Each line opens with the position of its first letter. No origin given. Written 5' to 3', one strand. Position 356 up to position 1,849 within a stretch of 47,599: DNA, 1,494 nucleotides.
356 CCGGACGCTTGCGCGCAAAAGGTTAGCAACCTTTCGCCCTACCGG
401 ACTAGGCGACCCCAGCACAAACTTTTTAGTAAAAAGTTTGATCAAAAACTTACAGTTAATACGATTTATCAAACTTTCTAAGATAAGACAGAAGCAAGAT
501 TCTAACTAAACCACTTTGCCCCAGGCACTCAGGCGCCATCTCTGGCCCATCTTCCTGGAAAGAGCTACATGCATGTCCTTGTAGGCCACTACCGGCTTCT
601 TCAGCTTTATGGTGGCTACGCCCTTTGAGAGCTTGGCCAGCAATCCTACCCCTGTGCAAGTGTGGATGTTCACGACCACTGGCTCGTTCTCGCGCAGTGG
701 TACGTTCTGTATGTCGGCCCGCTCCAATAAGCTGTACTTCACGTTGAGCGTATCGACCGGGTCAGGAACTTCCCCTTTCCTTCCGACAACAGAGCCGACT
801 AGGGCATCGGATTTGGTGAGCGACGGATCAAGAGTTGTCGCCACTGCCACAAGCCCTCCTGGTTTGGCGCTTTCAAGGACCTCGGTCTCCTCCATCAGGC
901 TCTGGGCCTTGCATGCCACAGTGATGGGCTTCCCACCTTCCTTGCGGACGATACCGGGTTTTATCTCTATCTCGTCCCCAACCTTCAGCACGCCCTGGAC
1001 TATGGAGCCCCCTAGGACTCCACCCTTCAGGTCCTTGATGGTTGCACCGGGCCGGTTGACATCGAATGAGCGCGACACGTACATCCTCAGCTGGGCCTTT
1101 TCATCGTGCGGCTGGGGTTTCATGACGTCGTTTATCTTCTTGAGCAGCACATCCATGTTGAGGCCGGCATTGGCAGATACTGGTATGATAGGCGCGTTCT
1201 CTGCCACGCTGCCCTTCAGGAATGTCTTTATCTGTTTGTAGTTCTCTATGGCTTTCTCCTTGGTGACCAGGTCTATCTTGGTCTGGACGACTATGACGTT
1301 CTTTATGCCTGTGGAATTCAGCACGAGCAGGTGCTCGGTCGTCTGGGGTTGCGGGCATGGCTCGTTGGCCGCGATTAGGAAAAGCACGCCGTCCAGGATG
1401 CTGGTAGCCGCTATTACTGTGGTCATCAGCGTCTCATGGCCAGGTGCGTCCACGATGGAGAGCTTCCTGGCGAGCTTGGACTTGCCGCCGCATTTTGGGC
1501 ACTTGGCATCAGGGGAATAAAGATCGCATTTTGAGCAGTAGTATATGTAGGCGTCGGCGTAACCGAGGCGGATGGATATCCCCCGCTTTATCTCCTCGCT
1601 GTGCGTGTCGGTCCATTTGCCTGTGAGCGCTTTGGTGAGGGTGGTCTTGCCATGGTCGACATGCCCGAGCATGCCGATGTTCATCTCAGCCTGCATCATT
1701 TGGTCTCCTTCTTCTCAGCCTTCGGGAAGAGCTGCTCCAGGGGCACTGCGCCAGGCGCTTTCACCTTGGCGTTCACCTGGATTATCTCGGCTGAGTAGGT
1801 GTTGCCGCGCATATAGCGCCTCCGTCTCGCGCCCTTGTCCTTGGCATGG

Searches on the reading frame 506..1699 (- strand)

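Call 55: search_protein_families(library=pfam, proteins=[window:506-1699:-], max_evalue=0.001)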
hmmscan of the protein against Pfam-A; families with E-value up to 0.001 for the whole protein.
window:506-1699:- (397 aa): 5 families
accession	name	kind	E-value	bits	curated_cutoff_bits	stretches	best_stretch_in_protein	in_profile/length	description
PF00009.33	GTP_EFTU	-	3.2e-31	108.8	26.5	1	6-193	4-186/188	Elongation factor Tu GTP binding domain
PF09173.17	eIF2_C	-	1.8e-17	63.8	22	1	317-396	2-86/86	Initiation factor eIF2 gamma, C terminal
PF03193.22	RsgA_GTPase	-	9.3e-06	26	30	1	100-191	21-106/174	RsgA GTPase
PF03144.31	GTP_EFTU_D2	-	2.3e-05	25.2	30.3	1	226-305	1-72/73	Elongation factor Tu domain 2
PF10662.15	PduV-EutP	-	0.00021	21.6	21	0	128-189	85-141/143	Ethanolamine utilisation - propanediol utilisation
